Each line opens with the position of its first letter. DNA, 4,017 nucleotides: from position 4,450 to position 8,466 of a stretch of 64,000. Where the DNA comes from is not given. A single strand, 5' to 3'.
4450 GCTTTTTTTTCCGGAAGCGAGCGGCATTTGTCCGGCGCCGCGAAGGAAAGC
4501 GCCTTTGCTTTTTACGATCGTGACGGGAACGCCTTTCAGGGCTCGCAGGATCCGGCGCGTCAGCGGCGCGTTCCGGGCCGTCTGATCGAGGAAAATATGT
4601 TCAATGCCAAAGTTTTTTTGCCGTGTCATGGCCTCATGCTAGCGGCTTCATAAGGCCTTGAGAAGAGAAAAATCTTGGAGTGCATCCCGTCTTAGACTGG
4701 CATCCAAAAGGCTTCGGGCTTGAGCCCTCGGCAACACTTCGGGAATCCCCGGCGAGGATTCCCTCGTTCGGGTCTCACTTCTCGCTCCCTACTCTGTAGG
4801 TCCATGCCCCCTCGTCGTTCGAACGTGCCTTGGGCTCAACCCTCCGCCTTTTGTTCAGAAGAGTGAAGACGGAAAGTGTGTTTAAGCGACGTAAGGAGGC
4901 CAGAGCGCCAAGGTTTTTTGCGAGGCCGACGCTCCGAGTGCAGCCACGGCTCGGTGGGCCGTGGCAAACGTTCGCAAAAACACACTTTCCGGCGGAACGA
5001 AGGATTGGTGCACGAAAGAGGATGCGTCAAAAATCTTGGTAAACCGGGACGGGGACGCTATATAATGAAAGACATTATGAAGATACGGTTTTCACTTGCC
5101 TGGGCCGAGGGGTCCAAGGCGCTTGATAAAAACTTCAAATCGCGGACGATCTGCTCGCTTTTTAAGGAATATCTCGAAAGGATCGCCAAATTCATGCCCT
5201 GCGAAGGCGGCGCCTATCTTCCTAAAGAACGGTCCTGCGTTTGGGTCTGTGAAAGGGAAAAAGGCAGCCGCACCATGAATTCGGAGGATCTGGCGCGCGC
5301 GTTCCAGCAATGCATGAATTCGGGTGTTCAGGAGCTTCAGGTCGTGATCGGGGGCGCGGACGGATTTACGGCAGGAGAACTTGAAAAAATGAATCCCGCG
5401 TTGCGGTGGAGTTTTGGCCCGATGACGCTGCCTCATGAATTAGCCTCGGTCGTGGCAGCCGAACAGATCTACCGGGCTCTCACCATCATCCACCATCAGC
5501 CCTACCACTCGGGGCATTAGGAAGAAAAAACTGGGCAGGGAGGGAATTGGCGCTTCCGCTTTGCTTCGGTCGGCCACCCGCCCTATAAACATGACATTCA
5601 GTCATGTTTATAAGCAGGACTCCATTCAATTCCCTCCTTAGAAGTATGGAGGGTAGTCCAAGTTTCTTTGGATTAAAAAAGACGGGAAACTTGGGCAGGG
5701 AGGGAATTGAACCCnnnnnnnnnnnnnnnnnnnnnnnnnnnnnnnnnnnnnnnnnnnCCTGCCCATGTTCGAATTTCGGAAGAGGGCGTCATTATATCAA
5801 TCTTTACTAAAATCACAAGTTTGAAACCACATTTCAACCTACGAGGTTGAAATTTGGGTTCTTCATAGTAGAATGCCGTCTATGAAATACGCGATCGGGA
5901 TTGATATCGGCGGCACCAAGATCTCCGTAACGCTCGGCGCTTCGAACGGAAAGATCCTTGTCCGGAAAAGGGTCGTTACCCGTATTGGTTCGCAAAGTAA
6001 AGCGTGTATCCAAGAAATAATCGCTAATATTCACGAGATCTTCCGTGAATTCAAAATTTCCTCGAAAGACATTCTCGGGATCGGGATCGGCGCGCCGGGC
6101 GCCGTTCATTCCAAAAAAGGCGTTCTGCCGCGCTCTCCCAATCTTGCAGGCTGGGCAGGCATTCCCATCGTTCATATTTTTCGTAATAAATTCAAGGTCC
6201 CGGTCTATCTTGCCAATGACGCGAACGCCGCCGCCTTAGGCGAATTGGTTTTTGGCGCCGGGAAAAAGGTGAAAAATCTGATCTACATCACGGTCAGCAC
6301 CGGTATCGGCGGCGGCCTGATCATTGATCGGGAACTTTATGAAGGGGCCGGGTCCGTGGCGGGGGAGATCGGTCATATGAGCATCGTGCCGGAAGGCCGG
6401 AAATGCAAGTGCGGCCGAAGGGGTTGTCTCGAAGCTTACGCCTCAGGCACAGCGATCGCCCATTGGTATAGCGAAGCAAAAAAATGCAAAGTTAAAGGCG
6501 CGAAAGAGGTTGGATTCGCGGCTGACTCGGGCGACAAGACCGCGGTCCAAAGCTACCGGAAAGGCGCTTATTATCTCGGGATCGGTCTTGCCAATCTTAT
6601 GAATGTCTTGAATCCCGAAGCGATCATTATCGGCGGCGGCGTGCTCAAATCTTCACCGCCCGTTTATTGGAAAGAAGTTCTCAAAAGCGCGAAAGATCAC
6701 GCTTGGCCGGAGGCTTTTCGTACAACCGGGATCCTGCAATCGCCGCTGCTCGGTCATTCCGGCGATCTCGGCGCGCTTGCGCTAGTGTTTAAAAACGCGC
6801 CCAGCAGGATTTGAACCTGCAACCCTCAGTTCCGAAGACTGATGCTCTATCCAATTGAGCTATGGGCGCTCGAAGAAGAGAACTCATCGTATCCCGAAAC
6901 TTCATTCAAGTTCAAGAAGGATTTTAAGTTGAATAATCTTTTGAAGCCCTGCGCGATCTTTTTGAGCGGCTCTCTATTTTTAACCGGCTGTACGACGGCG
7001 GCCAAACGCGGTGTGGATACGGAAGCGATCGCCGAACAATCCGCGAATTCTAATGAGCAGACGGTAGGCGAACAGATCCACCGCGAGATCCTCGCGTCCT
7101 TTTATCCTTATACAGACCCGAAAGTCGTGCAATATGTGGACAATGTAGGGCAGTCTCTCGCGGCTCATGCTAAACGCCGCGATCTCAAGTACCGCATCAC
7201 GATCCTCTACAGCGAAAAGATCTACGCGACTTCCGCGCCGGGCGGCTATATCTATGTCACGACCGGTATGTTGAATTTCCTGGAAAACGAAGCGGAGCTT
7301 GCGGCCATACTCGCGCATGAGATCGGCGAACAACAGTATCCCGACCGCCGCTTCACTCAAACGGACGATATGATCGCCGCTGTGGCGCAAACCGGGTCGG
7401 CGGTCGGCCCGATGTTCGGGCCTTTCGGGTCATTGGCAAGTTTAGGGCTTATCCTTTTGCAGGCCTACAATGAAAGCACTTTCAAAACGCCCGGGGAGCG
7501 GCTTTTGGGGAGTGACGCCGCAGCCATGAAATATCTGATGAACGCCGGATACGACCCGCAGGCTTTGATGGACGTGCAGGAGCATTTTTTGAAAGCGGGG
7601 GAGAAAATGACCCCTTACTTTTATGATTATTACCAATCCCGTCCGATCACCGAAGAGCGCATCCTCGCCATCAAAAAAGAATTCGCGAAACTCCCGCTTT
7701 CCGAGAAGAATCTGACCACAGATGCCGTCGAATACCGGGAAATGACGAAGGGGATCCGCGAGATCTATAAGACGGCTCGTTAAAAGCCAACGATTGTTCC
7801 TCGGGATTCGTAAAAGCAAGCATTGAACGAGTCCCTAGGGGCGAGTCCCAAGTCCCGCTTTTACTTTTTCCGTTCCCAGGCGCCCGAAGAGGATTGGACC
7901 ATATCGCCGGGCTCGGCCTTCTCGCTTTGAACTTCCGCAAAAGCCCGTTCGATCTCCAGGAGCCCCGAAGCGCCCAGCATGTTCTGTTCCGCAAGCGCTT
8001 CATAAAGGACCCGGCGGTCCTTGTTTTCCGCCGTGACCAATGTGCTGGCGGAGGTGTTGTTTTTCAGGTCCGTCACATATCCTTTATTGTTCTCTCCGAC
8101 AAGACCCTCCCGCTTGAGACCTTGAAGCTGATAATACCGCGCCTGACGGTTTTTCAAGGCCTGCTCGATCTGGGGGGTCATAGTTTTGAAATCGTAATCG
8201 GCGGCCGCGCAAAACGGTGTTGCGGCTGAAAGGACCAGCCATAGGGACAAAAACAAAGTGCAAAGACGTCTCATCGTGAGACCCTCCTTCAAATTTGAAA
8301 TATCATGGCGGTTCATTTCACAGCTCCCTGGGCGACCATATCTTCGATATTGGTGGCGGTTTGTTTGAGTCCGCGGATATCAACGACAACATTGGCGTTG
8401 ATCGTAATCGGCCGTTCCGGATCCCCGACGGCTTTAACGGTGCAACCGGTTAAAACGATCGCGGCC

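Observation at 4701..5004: Two-copy ~300-nt repeat element with compensatory base changes in several stems (candidate novel structured RNA or hairpin-ended non-autonomous element)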

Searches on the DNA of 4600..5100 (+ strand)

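Call 6: search_rna_families(source=window, start=4600, end=5100, threshold=evalue, max_evalue=10, show_alignments=3)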
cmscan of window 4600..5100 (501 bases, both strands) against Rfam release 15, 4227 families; matches with E-value up to 10: 3.
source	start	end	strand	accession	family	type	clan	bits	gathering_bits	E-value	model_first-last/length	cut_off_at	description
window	4605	4663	+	RF01553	TB9Cs1H3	Gene; snRNA; snoRNA; HACA-box;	-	16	35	1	1-65/65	no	Trypanosomatid snoRNA TB9Cs1H3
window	4786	4805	-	RF02914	DUF805b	Cis-reg;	CL00115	13.8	35.6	0.43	1-35/35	no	DUF805b RNA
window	4716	4765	+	RF02985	ftsZ-DE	Gene; sRNA;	-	13.5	72.2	6.2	1-69/69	no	ftsZ-DE RNA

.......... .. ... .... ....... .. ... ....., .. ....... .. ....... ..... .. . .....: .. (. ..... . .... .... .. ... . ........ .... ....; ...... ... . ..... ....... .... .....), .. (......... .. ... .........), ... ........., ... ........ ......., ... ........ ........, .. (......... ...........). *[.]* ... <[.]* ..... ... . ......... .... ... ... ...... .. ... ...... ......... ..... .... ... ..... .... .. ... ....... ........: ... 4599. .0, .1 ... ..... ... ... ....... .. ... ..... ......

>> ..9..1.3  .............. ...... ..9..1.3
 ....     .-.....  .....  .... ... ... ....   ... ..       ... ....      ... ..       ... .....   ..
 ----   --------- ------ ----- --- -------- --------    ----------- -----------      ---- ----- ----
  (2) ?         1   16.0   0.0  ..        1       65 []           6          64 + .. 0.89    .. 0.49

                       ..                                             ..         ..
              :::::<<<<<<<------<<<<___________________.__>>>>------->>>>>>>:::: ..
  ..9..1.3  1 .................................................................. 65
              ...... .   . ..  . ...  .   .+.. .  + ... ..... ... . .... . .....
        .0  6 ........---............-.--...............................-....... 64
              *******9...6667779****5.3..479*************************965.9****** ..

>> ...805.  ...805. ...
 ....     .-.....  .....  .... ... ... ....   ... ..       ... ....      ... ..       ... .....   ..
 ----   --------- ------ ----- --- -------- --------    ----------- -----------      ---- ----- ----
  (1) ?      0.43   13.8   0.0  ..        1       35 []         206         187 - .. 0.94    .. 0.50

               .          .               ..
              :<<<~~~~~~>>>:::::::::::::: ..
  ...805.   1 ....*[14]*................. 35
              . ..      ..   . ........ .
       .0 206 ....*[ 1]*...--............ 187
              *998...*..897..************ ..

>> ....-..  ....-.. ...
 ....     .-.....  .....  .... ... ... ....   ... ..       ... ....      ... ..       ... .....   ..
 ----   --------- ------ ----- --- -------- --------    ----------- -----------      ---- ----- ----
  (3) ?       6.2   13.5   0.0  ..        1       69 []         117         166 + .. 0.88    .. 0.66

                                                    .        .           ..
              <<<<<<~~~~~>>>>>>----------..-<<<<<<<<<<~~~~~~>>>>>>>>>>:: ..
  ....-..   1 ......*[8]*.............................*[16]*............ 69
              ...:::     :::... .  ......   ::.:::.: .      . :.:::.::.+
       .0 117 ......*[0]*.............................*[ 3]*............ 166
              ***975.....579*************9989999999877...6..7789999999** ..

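Call 51: search_dna_similar(query=window:4670-5040:+, collection=plasmids, mode=distant, max_evalue=0.01)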
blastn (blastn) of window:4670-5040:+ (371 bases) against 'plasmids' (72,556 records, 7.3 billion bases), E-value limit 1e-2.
No match.

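Call 52: search_dna_similar(query=window:4670-5040:+, collection=phages, mode=distant, max_evalue=0.01)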
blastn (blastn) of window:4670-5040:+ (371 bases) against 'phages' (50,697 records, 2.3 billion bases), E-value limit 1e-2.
No match.

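Call 87: build_rna_model(alignment_id=A6)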
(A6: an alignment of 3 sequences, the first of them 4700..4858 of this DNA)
Model R1 built from alignment A6 (3 sequences, 299 columns); structure: RNAalifold consensus.
model positions 159; base pairs 42; branch points 1; effective number of sequences 1.34; information 0.591 bits per position. Calibrated on 0.2 Mb of random sequence (short: E-values are rough).
structure used (alignment columns):
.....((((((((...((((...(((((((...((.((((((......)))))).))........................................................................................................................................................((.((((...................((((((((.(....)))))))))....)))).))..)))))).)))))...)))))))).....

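Call 88: search_with_rna_model(model_id=R1, sources=[window, L013, L014, L015, L016, L017, L018, L028, L029, L030], max_evalue=10)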
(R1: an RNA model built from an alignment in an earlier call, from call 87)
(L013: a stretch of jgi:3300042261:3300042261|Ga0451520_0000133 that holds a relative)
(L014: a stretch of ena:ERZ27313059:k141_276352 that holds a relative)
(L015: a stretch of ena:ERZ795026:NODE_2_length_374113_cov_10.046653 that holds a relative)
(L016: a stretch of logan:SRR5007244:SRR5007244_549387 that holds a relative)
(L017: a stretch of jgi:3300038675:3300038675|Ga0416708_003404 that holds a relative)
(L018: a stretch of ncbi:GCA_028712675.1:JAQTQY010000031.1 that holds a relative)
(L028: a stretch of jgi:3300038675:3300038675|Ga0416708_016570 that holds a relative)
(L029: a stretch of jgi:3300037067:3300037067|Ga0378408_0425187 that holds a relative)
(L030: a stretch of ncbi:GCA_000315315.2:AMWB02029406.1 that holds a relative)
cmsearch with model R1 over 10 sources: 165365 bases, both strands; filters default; matches with E-value up to 10: 4.
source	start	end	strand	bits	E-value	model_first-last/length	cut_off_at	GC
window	4700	4858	-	182.3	3.5e-45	1-159/159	no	0.6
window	23172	23329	-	177.6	5.7e-44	1-159/159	no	0.61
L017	2313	2470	-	177.1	7.6e-44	1-159/159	no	0.61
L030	2420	2716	-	99.9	8.8e-24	1-159/159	no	0.59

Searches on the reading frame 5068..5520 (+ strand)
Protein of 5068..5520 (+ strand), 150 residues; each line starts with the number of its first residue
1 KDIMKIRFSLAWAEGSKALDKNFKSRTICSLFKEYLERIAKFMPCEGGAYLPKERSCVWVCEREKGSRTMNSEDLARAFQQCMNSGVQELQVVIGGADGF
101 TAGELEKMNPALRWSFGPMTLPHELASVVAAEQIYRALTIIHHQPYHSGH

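Call 15: search_protein_families(library=pfam, proteins=[window:5068-5520:+])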
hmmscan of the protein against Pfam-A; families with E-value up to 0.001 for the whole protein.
window:5068-5520:+ (150 aa): 1 family
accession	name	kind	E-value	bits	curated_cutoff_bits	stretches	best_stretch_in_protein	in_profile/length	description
PF02590.22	SPOUT_MTase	-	3.6e-26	92.5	27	1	63-147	73-154/154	Predicted SPOUT methyltransferase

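Call 44: find_encoding_contigs(protein=window:5068-5520:+, flank=3000, max_places=10)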
Protein window:5068-5520:+ (150 aa): no gene with exactly this product is on record in the collection.

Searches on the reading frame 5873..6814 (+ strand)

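Call 78: search_protein_families(library=pfam, proteins=[window:5873-6814:+], max_evalue=0.00001)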
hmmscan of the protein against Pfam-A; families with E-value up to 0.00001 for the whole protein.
window:5873-6814:+ (313 aa): 1 family
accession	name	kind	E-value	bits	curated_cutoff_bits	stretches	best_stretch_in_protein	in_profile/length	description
PF00480.26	ROK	-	2.4e-73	247.7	22.9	1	8-306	2-292/294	ROK family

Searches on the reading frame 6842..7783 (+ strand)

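Call 78: search_protein_families(library=pfam, proteins=[window:6842-7783:+], max_evalue=0.00001)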
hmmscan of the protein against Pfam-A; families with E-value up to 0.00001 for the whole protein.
window:6842-7783:+ (313 aa): 1 family
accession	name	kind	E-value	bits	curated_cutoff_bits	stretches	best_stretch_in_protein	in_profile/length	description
PF01435.24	Peptidase_M48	-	2e-17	64.1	20.3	1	97-279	5-184/186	Peptidase family M48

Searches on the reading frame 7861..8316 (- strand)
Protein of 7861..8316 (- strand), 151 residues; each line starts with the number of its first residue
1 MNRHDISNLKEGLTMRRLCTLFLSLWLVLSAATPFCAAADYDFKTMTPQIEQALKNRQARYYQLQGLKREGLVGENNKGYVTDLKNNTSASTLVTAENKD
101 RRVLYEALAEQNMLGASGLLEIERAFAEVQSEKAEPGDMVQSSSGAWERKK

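Call 78: search_protein_families(library=pfam, proteins=[window:7861-8316:-], max_evalue=0.00001)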
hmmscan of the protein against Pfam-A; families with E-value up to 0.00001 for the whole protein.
window:7861-8316:- (151 aa): 1 family
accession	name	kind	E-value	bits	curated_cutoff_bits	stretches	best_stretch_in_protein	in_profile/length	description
PF07027.17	DUF1318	-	1.6e-18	67.4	27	1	59-150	3-92/92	Protein of unknown function (DUF1318)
